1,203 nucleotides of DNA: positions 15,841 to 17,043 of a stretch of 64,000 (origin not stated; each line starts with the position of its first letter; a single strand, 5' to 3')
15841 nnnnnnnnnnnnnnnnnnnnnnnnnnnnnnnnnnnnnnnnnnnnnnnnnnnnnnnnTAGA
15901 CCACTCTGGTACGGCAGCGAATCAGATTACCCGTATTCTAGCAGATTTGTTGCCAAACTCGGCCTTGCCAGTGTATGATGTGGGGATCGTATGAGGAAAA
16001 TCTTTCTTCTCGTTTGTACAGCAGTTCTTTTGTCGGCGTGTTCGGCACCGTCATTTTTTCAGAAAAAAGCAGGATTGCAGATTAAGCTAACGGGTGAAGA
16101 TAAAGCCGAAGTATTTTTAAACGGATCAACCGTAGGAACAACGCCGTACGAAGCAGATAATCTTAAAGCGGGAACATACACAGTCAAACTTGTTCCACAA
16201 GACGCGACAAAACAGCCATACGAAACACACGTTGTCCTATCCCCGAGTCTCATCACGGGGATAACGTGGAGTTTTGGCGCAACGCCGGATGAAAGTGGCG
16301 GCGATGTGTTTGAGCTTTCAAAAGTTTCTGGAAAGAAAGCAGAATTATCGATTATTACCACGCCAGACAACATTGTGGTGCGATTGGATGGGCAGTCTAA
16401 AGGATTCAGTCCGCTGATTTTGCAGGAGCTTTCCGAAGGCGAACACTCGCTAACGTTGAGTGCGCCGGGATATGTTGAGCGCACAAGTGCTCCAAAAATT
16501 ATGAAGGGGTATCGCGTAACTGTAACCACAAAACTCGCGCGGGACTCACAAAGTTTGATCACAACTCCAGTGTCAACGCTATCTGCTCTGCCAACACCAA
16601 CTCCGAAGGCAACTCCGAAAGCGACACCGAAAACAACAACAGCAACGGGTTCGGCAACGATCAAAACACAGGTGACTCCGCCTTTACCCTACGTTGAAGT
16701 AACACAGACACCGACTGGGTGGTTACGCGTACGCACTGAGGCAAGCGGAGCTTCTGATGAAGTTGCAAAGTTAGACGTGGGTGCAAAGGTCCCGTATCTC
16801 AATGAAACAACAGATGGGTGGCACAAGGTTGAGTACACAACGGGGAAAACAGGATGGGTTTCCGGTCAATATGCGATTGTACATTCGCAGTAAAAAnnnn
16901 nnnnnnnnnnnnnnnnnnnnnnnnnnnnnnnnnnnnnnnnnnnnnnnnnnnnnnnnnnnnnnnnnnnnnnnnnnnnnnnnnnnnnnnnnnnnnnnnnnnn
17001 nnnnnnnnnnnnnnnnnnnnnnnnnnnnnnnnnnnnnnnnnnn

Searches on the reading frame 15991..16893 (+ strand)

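Call 35: search_protein_families(library=pfam, proteins=[window:15991-16893:+], max_evalue=0.01)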
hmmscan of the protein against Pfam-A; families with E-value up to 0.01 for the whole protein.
window:15991-16893:+ (300 aa): 3 families
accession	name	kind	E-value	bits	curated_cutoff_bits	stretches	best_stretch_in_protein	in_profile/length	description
PF08308.17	PEGA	-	2.4e-17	63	20.8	2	118-183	3-68/71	PEGA domain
PF08239.17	SH3_3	-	7.4e-09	36.1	27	1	245-294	3-52/54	Bacterial SH3 domain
PF06347.19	SH3_4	-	0.0041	17.3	24.1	0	271-291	30-50/56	Bacterial SH3 domain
